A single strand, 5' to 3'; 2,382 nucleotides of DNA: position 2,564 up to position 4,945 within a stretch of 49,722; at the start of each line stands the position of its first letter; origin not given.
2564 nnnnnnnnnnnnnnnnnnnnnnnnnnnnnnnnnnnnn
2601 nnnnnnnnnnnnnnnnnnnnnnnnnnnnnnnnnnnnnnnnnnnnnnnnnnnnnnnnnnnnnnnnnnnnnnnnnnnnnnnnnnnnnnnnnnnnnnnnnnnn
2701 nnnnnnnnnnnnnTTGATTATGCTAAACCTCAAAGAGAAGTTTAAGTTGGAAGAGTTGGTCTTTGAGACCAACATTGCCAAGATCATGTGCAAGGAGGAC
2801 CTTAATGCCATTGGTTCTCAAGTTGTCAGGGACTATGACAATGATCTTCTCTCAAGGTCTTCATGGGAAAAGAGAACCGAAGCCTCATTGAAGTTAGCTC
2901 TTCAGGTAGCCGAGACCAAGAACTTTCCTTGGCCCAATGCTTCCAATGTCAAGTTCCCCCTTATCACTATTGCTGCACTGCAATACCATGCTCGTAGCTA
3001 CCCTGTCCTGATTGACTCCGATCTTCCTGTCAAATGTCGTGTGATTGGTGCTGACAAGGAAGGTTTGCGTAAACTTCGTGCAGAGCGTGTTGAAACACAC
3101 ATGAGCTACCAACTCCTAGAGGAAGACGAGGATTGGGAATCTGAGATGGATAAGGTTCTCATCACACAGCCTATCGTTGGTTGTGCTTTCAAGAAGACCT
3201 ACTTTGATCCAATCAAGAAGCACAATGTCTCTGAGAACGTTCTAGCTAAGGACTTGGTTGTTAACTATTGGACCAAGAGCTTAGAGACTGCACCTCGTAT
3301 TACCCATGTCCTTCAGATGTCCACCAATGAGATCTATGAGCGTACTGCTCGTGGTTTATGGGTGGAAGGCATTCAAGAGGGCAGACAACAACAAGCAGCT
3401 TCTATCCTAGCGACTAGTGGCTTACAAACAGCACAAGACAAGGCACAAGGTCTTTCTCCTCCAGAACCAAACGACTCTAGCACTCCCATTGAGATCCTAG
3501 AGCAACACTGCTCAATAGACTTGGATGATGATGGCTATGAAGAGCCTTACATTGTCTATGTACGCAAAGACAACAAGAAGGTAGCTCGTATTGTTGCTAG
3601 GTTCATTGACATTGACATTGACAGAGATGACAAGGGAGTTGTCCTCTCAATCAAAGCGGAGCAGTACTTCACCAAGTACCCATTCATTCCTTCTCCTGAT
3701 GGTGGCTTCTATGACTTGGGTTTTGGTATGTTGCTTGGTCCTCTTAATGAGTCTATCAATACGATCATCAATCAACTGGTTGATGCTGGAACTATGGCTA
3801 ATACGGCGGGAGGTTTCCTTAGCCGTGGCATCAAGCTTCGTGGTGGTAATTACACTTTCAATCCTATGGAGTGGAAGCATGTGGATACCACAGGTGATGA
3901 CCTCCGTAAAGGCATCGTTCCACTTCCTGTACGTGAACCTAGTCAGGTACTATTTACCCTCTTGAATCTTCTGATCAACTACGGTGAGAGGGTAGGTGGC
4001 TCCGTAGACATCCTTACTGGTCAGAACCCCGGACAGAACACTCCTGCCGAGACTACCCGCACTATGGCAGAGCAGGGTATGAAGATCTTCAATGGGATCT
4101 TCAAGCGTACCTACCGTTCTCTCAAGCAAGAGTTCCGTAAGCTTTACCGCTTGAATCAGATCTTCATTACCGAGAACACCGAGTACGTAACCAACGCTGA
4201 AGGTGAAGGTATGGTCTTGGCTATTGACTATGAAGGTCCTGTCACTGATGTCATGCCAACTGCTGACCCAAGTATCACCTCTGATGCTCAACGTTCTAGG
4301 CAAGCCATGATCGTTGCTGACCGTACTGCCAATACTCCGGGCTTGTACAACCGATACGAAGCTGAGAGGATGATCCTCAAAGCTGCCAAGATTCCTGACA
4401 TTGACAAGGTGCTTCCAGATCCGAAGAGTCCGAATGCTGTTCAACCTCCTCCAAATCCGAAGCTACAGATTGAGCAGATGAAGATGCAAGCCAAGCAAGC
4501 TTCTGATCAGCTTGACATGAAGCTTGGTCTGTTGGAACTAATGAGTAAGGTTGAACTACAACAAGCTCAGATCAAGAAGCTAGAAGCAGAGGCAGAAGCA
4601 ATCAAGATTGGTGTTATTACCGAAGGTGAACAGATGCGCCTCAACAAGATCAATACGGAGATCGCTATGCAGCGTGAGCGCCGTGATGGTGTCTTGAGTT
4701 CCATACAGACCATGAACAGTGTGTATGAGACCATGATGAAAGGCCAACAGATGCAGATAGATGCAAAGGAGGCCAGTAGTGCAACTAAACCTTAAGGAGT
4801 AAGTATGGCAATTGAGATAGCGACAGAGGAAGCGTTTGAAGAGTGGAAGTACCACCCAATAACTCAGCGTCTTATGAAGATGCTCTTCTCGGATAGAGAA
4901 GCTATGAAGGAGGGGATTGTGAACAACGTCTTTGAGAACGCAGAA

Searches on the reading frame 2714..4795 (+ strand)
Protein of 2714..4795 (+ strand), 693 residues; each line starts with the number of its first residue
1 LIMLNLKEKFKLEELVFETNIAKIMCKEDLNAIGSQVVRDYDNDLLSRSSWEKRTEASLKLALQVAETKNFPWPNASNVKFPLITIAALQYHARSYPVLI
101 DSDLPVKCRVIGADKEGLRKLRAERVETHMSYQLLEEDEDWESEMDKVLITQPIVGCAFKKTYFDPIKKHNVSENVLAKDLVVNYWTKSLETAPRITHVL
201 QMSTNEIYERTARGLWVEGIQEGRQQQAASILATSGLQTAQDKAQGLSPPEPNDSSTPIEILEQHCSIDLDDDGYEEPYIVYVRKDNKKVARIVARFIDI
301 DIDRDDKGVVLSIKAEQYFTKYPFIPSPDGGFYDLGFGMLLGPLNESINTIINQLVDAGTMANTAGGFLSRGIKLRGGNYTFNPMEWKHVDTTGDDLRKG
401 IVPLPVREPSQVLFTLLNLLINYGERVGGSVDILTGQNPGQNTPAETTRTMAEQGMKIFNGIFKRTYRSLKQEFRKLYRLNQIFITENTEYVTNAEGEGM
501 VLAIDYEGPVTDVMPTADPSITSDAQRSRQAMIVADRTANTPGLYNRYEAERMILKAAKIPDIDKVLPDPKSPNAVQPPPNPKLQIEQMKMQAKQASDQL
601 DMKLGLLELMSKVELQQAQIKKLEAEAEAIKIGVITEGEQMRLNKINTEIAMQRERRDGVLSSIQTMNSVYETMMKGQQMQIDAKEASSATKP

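Call 15: search_protein_families(library=pfam, proteins=[window:2714-4795:+], max_evalue=0.01)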
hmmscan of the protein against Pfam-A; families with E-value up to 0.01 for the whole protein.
window:2714-4795:+ (693 aa): 1 family
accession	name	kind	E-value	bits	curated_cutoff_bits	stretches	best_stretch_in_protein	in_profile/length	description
PF23899.1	SU10_portal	-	4.3e-13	49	30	1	133-593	155-592/593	Phage SU10 portal protein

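Call 53: search_protein_families(library=phrogs, proteins=[window:2714-4795:+], max_evalue=0.001)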
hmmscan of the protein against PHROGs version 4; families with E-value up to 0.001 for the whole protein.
window:2714-4795:+ (693 aa): 1 family
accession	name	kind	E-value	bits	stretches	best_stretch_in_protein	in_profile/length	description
phrog_1216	-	head and packaging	2.3e-22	80.3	1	133-644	178-676/714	portal protein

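Call 64: search_dna_similar(query=window:2714-4792:+, collection=phages, mode=protein, max_rows=15, max_evalue=0.00001)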
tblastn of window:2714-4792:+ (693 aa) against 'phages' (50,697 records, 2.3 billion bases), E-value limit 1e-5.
Records with a match: 18; places in all: 18; records where one place covers at least 80% of the query: 14.
Best place of each record, by identity: 60-80% 1; <60% 17.
By first word of the organism name: Caudoviricetes 4; Caulobacter 4; Pelagibacter 2; Roseobacter 2; Planktothrix 2; Alcaligenes 1; Phage 1; phage 1; Synechococcus 1.
By host as written in the record: - 5; Caulobacter vibrioides CB15 3; Candidatus Pelagibacter sp. HTCC1062 2; Roseobacter sp. FZCC0083 2; Alcaligenes faecalis 10106 1; Gammaproteobacteria 1; unknown 1; Caulobacter vibrioides 1; and 2 more.
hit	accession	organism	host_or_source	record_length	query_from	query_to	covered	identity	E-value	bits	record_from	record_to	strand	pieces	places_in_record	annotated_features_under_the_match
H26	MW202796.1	Caudoviricetes sp.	Manatee Spring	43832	20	676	95%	62.6%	0e+0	814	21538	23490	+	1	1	head to tail connecting protein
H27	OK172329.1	Alcaligenes phage vB_Af_QDWS535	Alcaligenes faecalis 10106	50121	19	673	95%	39.1%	1e-143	469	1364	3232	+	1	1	hypothetical protein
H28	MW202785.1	Caudoviricetes sp.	Manatee Spring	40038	20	576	80%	38.4%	3e-113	381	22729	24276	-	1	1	head to tail connecting protein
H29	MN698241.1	Pelagibacter phage HTVC027P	Candidatus Pelagibacter sp. HTCC1062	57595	19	578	81%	30.2%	2e-74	268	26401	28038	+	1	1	hypothetical protein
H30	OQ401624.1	Roseobacter phage CRP-902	Roseobacter sp. FZCC0083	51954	17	580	81%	30.0%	8e-67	245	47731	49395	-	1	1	head to tail connecting protein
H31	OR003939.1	Phage DSL-LC04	Gammaproteobacteria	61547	17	619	87%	27.9%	1e-58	221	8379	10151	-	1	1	portal protein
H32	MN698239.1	Pelagibacter phage HTVC023P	Candidatus Pelagibacter sp. HTCC1062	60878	17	573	80%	30.1%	2e-72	262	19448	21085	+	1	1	hypothetical protein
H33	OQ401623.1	Roseobacter phage CRP-901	Roseobacter sp. FZCC0083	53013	17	580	81%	29.5%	4e-66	243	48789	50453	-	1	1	head to tail connecting protein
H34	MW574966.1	phage 023Pt_psg01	unknown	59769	20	567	79%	28.7%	3e-65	241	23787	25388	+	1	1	head to tail connecting protein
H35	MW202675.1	Caudoviricetes sp.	Manatee Spring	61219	29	603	83%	26.7%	1e-51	200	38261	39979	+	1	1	head to tail connecting protein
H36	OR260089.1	Caulobacter phage GB2A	Caulobacter vibrioides CB15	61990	17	577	81%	24.6%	3e-38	159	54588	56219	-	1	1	hypothetical protein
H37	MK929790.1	Caulobacter phage RW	Caulobacter vibrioides CB15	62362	17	577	81%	24.6%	3e-38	159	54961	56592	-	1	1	hypothetical protein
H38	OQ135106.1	Caulobacter phage RLK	Caulobacter vibrioides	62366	17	577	81%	24.6%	3e-38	159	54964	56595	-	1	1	RLK_gp094c: hypothetical protein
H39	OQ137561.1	Caulobacter phage KcrB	Caulobacter vibrioides CB15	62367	17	577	81%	24.6%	3e-38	159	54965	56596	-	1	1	KcrB_gp094c: hypothetical protein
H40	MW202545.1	Caudoviricetes sp.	Manatee Spring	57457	17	573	80%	24.0%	2e-32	141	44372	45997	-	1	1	head to tail connecting protein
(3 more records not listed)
